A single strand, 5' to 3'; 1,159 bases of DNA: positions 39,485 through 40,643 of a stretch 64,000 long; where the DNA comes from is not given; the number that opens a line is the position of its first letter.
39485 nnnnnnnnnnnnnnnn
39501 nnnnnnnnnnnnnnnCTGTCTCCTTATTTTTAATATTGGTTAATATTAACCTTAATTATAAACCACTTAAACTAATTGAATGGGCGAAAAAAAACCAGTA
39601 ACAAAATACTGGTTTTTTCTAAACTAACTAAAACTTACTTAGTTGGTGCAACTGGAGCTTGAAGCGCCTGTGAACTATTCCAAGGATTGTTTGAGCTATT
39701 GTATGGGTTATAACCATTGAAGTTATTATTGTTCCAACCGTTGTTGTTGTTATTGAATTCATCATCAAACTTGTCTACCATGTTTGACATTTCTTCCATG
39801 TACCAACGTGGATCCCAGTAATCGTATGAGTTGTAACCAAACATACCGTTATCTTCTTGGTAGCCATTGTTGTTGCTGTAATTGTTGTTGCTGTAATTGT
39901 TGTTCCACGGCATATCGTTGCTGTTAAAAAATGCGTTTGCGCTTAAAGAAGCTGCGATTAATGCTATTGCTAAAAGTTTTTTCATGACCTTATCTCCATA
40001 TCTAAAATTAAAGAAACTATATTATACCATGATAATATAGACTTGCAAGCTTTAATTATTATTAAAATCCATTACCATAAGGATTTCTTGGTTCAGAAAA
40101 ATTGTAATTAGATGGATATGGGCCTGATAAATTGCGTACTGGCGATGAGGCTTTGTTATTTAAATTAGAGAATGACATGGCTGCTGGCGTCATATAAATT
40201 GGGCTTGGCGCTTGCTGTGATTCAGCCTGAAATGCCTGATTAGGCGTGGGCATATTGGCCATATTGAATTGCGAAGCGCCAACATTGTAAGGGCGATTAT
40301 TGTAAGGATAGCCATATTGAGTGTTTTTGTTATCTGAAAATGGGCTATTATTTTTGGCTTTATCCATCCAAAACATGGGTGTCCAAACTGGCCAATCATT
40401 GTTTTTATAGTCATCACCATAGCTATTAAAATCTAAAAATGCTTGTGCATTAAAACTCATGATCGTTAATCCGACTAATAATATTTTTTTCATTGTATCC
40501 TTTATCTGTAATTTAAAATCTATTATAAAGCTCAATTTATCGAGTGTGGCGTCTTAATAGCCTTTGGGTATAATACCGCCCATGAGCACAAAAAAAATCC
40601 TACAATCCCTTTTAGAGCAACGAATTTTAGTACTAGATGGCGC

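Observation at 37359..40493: Cluster of five secreted, Cys-free, prion-like low-complexity proteins: candidate sulfur-globule envelope or functional-amyloid system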

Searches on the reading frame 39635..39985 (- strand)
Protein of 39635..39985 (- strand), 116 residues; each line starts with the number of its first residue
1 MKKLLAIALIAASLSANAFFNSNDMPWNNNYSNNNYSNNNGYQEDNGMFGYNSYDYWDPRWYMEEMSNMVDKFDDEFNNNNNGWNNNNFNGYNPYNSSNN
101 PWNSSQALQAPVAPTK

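Call 4: search_protein_families(library=pfam, proteins=[window:39635-39985:-], max_evalue=1)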
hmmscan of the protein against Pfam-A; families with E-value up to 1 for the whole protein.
window:39635-39985:- (116 aa): 0 families

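Call 5: search_protein_families(library=ncbifam, proteins=[window:39635-39985:-], max_evalue=1)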
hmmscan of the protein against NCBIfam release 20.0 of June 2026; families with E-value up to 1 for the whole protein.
window:39635-39985:- (116 aa): 0 families

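Call 8: find_homologous_proteins(query=window:39635-39985:-, max_evalue=0.01)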
Query window:39635-39985:- (116 aa): 71 proteins with E <= 0.01 among 98 candidates.
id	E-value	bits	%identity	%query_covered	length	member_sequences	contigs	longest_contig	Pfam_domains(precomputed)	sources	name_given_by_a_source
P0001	1.9e-58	214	89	100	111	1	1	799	-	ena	-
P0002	4.8e-56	206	87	100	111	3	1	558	-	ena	-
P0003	1.9e-54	201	84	100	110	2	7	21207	-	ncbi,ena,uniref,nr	ncbi:hypothetical protein [Candidatus Thioglobus sp.]|uniref:hypothetical protein n=1 Tax=Candidatus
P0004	2.1e-54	201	81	100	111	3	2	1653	-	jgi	jgi:hypothetical protein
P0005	4.4e-53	197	83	100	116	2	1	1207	-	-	-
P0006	1.8e-51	191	66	100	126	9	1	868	-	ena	-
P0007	3.6e-51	190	79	66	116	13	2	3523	-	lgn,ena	-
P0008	1.3e-50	189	71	100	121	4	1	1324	-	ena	-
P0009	2.2e-50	188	73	100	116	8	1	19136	-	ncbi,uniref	ncbi:MAG: hypothetical protein QNL23_02645 [Candidatus Thioglobus sp.]|uniref:hypothetical protein n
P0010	2.0e-49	185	73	100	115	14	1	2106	-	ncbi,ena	-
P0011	1.8e-48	182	84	60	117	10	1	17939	-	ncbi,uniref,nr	ncbi:MAG: hypothetical protein PSN35_01955 [Candidatus Thioglobus sp.]|uniref:hypothetical protein n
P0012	1.0e-47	179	71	100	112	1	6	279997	-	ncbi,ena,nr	ncbi:hypothetical protein OAS07_00600 [Candidatus Thioglobus sp.]|nr:hypothetical protein [Candidatu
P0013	9.4e-47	176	69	100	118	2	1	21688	-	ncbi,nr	ncbi:hypothetical protein [uncultured Gammaproteobacteria bacterium]|nr:hypothetical protein [uncult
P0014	1.5e-35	140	52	100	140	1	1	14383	-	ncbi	-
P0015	1.7e-35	140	65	100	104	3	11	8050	-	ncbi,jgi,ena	jgi:hypothetical protein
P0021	1.8e-34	136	74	63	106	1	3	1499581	-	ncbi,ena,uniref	ncbi:hypothetical protein [Candidatus Thioglobus sp.]|uniref:hypothetical protein n=1 Tax=Candidatus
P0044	3.3e-25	107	53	99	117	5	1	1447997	-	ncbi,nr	ncbi:conserved hypothetical protein [Isorropodon fossajaponicum endosymbiont JTNG4]|nr:conserved hyp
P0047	4.4e-24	103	68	64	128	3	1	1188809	-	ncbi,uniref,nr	ncbi:hypothetical protein HUE58_02270 [Candidatus Ruthia endofausta]|uniref:Sulfur globule protein C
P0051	3.3e-23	100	65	64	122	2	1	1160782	-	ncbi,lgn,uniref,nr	ncbi:hypothetical protein Rmag_0508 [Candidatus Ruthia magnifica str. Cm (Calyptogena magnifica)]|un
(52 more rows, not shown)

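Call 9: list_cluster_members(proteins=[P0047, P0051, P0044, P0003])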
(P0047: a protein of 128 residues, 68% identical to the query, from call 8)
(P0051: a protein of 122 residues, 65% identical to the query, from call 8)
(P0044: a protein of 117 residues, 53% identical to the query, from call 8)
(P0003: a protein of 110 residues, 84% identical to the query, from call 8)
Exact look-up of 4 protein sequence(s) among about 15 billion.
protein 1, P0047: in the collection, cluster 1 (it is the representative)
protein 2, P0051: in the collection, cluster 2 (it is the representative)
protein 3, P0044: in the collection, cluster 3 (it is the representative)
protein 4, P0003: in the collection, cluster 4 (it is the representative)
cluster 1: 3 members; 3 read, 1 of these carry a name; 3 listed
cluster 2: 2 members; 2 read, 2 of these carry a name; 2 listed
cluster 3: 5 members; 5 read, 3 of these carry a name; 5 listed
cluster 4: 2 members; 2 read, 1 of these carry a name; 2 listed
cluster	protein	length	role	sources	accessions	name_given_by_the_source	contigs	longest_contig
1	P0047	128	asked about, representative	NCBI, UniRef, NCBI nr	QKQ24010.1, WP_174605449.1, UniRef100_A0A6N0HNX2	hypothetical protein HUE58_02270 [Candidatus Ruthia endofausta] | Sulfur globule protein CV1 n=1 Tax=Candidatus Ruthia endofausta TaxID=2738852 ... | hypothetical protein [Candidatus Ruthia endofausta]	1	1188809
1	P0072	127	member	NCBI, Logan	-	-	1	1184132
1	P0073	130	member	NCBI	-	-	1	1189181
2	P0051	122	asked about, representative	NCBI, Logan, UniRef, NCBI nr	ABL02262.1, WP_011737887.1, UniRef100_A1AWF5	hypothetical protein Rmag_0508 [Candidatus Ruthia magnifica str. Cm (Calyptogena ... | Sulfur globule protein CV1 n=1 Tax=Ruthia magnifica subsp. Calyptogena magnifica ... | hypothetical protein [Candidatus Ruthturnera calyptogenae]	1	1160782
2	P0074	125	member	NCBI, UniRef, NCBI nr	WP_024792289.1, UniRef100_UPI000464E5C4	hypothetical protein [Candidatus Ruthturnera calyptogenae] | hypothetical protein n=1 Tax=Candidatus Ruthturnera calyptogenae TaxID=386487 ...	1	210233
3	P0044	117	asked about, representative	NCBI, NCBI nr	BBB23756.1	conserved hypothetical protein [Isorropodon fossajaponicum endosymbiont JTNG4]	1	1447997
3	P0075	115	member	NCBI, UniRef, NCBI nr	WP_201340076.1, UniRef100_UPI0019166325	hypothetical protein [Isorropodon fossajaponicum symbiont] | hypothetical protein n=1 Tax=Isorropodon fossajaponicum symbiont TaxID=883811 ...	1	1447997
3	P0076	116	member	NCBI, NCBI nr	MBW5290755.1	MAG: hypothetical protein Rsou_1824 [Candidatus Ruthia sp. Asou_11_S2] | hypothetical protein [Candidatus Ruthia sp. Asou_11_S2]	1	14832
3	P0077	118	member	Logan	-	-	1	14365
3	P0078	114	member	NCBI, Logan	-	-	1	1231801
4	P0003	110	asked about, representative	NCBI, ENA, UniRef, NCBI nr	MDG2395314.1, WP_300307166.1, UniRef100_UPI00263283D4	hypothetical protein [Candidatus Thioglobus sp.] | hypothetical protein n=1 Tax=Candidatus Thioglobus sp. TaxID=2026721 RepID=UPI00263283D4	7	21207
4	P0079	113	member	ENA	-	-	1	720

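Call 17: find_encoding_contigs(protein=P0021, flank=6000, max_places=3)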
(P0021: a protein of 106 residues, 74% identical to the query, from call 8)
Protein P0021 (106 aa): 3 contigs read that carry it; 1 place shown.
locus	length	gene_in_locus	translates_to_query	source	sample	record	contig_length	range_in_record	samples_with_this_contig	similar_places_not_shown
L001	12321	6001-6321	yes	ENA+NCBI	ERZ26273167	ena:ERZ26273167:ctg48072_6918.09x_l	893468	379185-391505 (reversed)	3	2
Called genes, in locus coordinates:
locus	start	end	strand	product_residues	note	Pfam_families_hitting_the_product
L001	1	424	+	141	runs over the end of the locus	PF01029:NusB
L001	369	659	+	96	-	PF04324:Fer2_BFD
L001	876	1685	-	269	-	PF01435:Peptidase_M48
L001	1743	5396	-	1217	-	PF02574:S-methyl_trans, PF00809:Pterin_bind, PF02607:B12-binding_2, PF02310:B12-binding, PF02965:Met_synt_B12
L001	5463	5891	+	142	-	-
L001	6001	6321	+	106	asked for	-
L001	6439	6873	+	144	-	-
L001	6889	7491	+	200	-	-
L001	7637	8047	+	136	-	PF11969:DcpS_C, PF01230:HIT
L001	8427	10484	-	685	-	PF00270:DEAD (faint), PF04851:ResIII (faint), PF06733:DEAD_2, PF13307:Helicase_C_2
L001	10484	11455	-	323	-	PF00348:polyprenyl_synt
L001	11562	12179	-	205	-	PF01728:FtsJ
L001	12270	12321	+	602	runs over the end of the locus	PF00009:GTP_EFTU, PF01926:MMR_HSR1 (weak), PF22042:EF-G_D2 (weak), PF03144:GTP_EFTU_D2, PF00679:EFG_C, PF21018:BipA_C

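Call 28: find_related_loci(query=A1, collection=genome_contigs, flank=6000)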
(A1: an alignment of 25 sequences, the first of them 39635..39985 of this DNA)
Query A1 (116 aa) in genome_contigs; peptide patterns used: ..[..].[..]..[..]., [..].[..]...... (x = any residue, [..] = any of these).
90 stretches matched a pattern; 60 encode a relative of the query (tblastn E <= 1e-3); 58 distinct loci.
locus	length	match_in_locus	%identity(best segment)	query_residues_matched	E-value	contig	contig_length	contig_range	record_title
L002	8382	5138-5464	89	1-116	7e-48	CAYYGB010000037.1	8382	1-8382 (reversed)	MAG TPA_asm: uncultured Candidatus Thioglobus sp. isolate SRP191223_co1_26 genome assembly, contig: NODE_10679_length_83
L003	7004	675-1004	84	1-116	1e-41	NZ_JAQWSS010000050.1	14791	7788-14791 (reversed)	MAG: Candidatus Thioglobus sp. isolate cluster2_bin.64 k141_2657073, whole genome shotgun sequence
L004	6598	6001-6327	74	1-116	1e-38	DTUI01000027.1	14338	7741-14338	MAG TPA_asm: Candidatus Thioglobus sp. isolate UWMA-0101 NODE_2180_length_14338_cov_432.712315, whole genome shotgun seq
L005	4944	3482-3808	73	1-116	3e-38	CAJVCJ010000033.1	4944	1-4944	uncultured SUP05 cluster bacterium isolate SUP05 MAG-5 genome assembly, contig: c_000000001001, whole genome shotgun seq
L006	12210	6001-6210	84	1-76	2e-36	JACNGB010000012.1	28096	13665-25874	MAG: Candidatus Thioglobus pontius NIOZ-UU_NODE_1907_length_28096_cov_63.699, whole genome shotgun sequence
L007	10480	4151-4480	70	1-116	5e-33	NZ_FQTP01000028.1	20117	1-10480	Bathymodiolus heckerae thiotrophic gill symbiont isolate BHECKSOX, whole genome shotgun sequence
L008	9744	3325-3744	52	1-116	1e-32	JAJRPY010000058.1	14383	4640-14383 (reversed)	MAG: Gammaproteobacteria bacterium isolate Dive100_bin10.137 k141_454700, whole genome shotgun sequence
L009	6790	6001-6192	84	1-70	1e-32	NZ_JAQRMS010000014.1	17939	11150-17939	MAG: Candidatus Thioglobus sp. isolate MAG2 MAG6_14, whole genome shotgun sequence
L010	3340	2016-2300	66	1-104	4e-32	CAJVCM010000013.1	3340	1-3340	uncultured SUP05 cluster bacterium isolate SUP05 MAG-6 genome assembly, contig: c_000000001768, whole genome shotgun seq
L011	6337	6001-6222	72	1-78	9e-32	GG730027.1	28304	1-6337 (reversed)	MAG: uncultured SUP05 cluster bacterium genomic scaffold Scf_Contig34487, whole genome shotgun sequence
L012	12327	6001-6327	72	1-116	9e-32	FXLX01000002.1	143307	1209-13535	uncultured SUP05 cluster bacterium isolate CRYPA genome assembly, contig: NODE_2_length_143307_cov_177.604, whole genome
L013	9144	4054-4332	62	1-103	2e-31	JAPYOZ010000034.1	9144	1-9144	MAG: Gammaproteobacteria bacterium isolate MOW.metabat2.77 MOW_6537_length_9144_cov_871.715480, whole genome shotgun seq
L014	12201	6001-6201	74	1-73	2e-31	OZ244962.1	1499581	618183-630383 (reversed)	MAG: Gammaproteobacteria bacterium isolate 968babb0-bb61-4cc3-8804-d24b8dd7e2ac genome assembly, chromosome: 1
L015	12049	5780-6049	58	1-103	1e-30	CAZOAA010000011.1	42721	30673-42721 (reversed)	MAG TPA_asm: uncultured Candidatus Thioglobus sp. isolate SRP167671_co2_48 genome assembly, contig: NODE_1130_length_427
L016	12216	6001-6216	70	1-77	1e-29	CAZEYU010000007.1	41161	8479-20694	MAG TPA_asm: uncultured Candidatus Thioglobus sp. isolate binchicken_co97_42 genome assembly, contig: NODE_3730_length_4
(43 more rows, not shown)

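Call 39: search_protein_representatives(alignment_id=A1)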
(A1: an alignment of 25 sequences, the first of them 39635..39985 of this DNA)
Query: 25 sequences, 110 profile positions. Proteins with E-value up to 0.001 (for the whole library): 71; up to 1e-10: 47; up to 1e-30: 3. The best 71 are listed.
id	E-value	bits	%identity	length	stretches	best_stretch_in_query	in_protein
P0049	5.8e-35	136.5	-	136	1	1-102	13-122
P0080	3.4e-32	127.6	-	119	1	1-107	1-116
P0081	4.8e-32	127.1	-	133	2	1-76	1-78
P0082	1.9e-26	109.1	-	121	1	1-93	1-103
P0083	6.2e-24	101.0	-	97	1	1-88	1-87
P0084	6.9e-24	100.8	-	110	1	1-97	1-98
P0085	1.6e-23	99.6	-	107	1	1-96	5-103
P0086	4.6e-23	98.2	-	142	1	1-100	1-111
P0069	6.3e-23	97.7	-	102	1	1-100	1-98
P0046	4.3e-22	95.0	-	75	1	25-83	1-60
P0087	5.9e-22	94.6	-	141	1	1-73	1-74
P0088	1.2e-21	93.6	-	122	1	1-101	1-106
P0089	5.1e-20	88.4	-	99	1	1-81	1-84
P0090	1.1e-18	84.1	-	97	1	1-83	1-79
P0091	1.3e-18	83.8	-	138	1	1-99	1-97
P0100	7.8e-17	78.1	-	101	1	1-86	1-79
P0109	2.7e-14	69.9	-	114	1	1-91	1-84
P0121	1.0e-10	58.4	-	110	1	1-98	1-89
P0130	2.4e-07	47.6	-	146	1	1-69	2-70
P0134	3.2e-06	44.0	-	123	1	15-99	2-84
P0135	3.3e-06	43.9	-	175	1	5-79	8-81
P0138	2.0e-05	41.4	-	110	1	1-106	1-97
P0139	1.2e-04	38.9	-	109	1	1-105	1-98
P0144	8.2e-04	36.2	-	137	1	1-96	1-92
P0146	9.3e-04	36.0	-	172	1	2-89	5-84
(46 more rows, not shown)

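Call 41: list_cluster_members(proteins=[P0130, P0135, P0144, P0146, P0138, P0139, P0134, P0121, P0109, P0100])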
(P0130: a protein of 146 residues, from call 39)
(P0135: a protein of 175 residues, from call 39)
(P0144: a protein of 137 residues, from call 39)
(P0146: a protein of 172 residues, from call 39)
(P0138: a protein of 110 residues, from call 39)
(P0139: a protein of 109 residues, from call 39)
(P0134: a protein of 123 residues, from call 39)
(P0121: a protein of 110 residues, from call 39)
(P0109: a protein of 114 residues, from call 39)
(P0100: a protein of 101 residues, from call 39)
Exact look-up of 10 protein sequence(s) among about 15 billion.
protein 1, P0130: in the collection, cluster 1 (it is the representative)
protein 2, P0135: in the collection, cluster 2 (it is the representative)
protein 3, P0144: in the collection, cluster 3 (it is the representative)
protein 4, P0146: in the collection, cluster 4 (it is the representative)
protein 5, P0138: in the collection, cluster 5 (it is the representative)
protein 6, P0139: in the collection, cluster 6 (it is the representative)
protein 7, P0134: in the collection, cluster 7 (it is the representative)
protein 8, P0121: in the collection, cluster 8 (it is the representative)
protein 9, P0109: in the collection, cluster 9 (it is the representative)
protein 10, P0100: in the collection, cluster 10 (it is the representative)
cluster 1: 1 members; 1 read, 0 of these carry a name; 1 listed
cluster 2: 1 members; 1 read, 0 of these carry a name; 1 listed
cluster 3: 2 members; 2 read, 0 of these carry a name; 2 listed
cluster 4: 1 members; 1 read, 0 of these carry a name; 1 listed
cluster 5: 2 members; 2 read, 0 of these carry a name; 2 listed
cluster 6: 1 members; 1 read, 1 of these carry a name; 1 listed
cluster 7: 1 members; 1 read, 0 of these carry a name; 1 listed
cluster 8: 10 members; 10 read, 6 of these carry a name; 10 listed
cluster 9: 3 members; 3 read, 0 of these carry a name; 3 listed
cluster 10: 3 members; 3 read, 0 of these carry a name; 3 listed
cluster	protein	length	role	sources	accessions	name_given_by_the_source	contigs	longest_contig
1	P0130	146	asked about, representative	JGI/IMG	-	-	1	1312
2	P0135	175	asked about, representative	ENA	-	-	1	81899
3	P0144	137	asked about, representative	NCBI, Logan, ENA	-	-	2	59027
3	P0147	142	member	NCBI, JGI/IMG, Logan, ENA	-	-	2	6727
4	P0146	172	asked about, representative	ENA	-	-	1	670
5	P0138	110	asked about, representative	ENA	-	-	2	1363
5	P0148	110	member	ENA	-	-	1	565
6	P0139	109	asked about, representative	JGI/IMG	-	hypothetical protein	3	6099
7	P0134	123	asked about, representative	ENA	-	-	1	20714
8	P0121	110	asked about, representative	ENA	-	-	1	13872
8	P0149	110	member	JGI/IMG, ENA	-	hypothetical protein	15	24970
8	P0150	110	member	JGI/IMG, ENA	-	hypothetical protein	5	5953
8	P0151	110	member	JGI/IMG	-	hypothetical protein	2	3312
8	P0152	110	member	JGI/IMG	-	hypothetical protein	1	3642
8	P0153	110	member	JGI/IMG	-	hypothetical protein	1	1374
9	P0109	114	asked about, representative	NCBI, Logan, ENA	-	-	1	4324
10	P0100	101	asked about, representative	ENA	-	-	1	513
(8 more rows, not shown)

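Call 42: find_homologous_proteins(query=P0144, max_evalue=0.01)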
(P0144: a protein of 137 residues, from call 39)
Query P0144 (137 aa): 118 proteins with E <= 0.01 among 3458 candidates.
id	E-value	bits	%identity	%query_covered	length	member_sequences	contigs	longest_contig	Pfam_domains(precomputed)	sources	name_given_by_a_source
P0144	1.9e-87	309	100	100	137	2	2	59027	-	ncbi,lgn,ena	-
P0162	1.5e-57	212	96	40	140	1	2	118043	PF03991.18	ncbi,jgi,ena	-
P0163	6.0e-47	178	78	46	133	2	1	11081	-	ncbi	-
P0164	5.5e-46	175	74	80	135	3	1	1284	-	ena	-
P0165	2.8e-44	169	60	80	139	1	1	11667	PF03991.18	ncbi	-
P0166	3.2e-42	162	86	46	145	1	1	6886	-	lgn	-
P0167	8.2e-42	161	75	47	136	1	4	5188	-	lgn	-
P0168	5.7e-41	158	82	40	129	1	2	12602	PF03991.18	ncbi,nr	ncbi:MAG: sulfur globule protein [gamma proteobacterium symbiont of Bathyaustriella thionipta]|nr:su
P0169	1.4e-40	157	87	40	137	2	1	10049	PF03991.18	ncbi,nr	ncbi:MAG: sulfur globule protein CV1 [Gammaproteobacteria bacterium]|nr:sulfur globule protein CV1 [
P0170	1.7e-40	157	85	40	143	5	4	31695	PF03991.18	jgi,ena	-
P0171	1.8e-40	157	67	81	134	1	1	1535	-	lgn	-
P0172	3.4e-40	156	81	43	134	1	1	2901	-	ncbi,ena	-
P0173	3.5e-40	156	80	40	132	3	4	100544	-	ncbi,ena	-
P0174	4.3e-40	155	75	40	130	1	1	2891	-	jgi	-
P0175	9.0e-40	154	66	81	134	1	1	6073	-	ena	-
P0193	2.3e-32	130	52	93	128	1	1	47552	-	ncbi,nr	ncbi:MAG: sulfur globule protein [Gammaproteobacteria bacterium]|nr:sulfur globule protein [Gammapro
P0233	2.8e-14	71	56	36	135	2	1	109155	-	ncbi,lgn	-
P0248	1.5e-9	56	34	85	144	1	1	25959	-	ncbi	-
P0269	4.3e-4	38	37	78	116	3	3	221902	-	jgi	-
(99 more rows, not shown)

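Call 44: search_protein_families(library=ncbifam, proteins=[P0169, P0193, P0168, P0248, P0233, P0269], max_evalue=1)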
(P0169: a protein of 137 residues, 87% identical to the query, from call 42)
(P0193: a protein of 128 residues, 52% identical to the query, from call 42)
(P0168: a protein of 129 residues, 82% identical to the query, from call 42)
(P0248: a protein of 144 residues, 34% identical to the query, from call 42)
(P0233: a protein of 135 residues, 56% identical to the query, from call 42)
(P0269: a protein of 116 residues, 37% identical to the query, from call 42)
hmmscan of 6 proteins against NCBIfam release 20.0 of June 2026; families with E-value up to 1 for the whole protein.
P0169 (137 aa): 0 families

P0193 (128 aa): 1 family
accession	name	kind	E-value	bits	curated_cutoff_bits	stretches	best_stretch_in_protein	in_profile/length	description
NF041578.1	betaarabinsidaseHypBA2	equivalog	0.46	7.8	3200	1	39-81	774-816/1709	beta-L-arabinobiosidase HypBA2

P0168 (129 aa): 0 families

P0248 (144 aa): 0 families

P0233 (135 aa): 0 families

P0269 (116 aa): 0 families

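Call 45: search_solved_structures(query=A1, max_evalue=1)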
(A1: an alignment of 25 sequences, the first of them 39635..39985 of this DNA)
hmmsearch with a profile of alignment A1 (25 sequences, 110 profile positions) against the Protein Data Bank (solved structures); distinct sequences matched with E-value up to 1: 0.

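Call 48: find_homologous_proteins(query=A2, max_evalue=0.01)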
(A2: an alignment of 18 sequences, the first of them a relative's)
Query A2 (18 sequences) (137 aa, profile of the alignment): 494 proteins with E <= 0.01 among 8000 candidates; the best 120 are listed.
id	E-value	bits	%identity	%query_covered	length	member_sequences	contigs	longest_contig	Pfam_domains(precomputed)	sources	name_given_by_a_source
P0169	9.2e-57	210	100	100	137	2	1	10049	PF03991.18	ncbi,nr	ncbi:MAG: sulfur globule protein CV1 [Gammaproteobacteria bacterium]|nr:sulfur globule protein CV1 [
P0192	2.0e-54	202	84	64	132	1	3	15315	PF03991.18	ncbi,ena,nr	ncbi:MAG: hypothetical protein KAI22_00225 [Gammaproteobacteria bacterium]|nr:hypothetical protein [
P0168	3.8e-54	201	95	40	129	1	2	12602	PF03991.18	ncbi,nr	ncbi:MAG: sulfur globule protein [gamma proteobacterium symbiont of Bathyaustriella thionipta]|nr:su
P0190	4.9e-53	198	68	73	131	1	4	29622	PF03991.18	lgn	-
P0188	2.7e-51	192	85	39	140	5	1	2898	PF03991.18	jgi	-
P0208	1.4e-49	186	75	43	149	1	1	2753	PF03991.18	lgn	-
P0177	1.0e-48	184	87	45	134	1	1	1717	-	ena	-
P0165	1.2e-48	183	85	45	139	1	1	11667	PF03991.18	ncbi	-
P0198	4.0e-47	178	79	46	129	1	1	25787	-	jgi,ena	-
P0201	4.1e-47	178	84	40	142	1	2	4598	-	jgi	-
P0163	8.1e-47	177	81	46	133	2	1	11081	-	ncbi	-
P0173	8.8e-47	177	80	40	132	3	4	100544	-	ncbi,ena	-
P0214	1.1e-46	177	72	50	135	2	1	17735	PF03991.18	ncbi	-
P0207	1.3e-46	177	70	39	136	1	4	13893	PF03991.18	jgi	-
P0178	1.5e-46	176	76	40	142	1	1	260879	-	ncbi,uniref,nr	ncbi:hypothetical protein [sulfur-oxidizing endosymbiont of Gigantopelta aegis]|uniref:hypothetical 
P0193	2.6e-46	176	61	85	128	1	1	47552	-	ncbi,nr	ncbi:MAG: sulfur globule protein [Gammaproteobacteria bacterium]|nr:sulfur globule protein [Gammapro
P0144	8.2e-42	161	86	46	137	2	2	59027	-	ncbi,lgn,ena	-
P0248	5.7e-38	149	35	78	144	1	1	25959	-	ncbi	-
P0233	2.4e-34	137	60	36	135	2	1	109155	-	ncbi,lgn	-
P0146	1.1e-30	125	42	49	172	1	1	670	-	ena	-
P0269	2.6e-30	124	41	51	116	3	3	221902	-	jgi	-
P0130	2.6e-27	114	49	49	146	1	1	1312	-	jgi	-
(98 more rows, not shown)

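Call 51: search_protein_families(library=pfam, proteins=[P0169, P0193, P0248, P0233, window:39635-39985:-], max_evalue=10)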
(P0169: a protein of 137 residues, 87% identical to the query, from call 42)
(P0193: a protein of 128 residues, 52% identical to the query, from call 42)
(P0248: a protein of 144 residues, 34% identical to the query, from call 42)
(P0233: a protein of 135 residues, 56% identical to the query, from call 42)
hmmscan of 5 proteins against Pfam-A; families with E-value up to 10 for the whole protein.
P0169 (137 aa): 2 families
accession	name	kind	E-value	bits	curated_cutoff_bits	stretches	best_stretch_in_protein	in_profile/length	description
PF03991.18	Prion_octapep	-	1.8e-10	41.2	32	1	76-114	4-42/46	Copper binding octapeptide repeat region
PF07172.16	GRP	-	4.3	8.5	30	1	66-113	42-87/90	Glycine rich protein family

P0193 (128 aa): 1 family
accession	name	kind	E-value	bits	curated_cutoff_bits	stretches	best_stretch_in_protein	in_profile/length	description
PF03991.18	Prion_octapep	-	0.027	15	32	1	71-107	4-36/46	Copper binding octapeptide repeat region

P0248 (144 aa): 0 families

P0233 (135 aa): 2 families
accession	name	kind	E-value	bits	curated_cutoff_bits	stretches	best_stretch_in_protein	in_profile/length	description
PF10907.13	DUF2749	-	0.23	12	25.5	1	1-69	1-65/72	Protein of unknown function (DUF2749)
PF05178.17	Kri1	-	2.5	9.1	25.2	1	43-66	56-77/102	KRI1-like family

window:39635-39985:- (116 aa): 0 families

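Call 67: predict_structure(alignment_id=A1)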
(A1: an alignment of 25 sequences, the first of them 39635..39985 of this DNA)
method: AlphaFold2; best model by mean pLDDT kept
length: 116 residues; sequences in the alignment: 25
mean_pLDDT: 49.6   pTM: 0.17
mean pLDDT of the five models: 49.6, 49.2, 47.6, 45.6, 44.0
residues with pLDDT >= 90: 0; 70-90: 0; 50-70: 57; < 50: 59
segments of 3 or more residues with pLDDT < 50: 21-24, 28-44, 49-51, 82-92, 94-108, 113-116
pLDDT, mean of each block of 10 residues (from residue 1): 60 56 48 42 45 53 52 53 45 45 49 46
secondary structure, 60 per line:
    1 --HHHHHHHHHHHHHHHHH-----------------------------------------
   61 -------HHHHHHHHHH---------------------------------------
elements in order: H3-19 H68-77

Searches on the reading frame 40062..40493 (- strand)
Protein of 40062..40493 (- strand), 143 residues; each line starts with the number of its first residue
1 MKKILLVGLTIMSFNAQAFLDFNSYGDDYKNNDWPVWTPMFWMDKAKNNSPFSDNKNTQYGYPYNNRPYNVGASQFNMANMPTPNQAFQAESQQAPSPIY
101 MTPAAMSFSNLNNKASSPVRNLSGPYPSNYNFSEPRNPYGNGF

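Call 4: search_protein_families(library=pfam, proteins=[window:40062-40493:-], max_evalue=1)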
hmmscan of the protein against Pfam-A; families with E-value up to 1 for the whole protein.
window:40062-40493:- (143 aa): 0 families

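Call 5: search_protein_families(library=ncbifam, proteins=[window:40062-40493:-], max_evalue=1)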
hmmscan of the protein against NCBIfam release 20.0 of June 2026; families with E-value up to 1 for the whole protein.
window:40062-40493:- (143 aa): 1 family
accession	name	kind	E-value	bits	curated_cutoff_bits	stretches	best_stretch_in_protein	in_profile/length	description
TIGR02262.1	benz_CoA_lig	subfamily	0.15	10.8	375.25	1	68-107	225-264/508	benzoate-CoA ligase family protein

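Call 51: search_protein_families(library=pfam, proteins=[window:40062-40493:-], max_evalue=10)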
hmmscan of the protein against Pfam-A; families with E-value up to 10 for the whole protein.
window:40062-40493:- (143 aa): 0 families
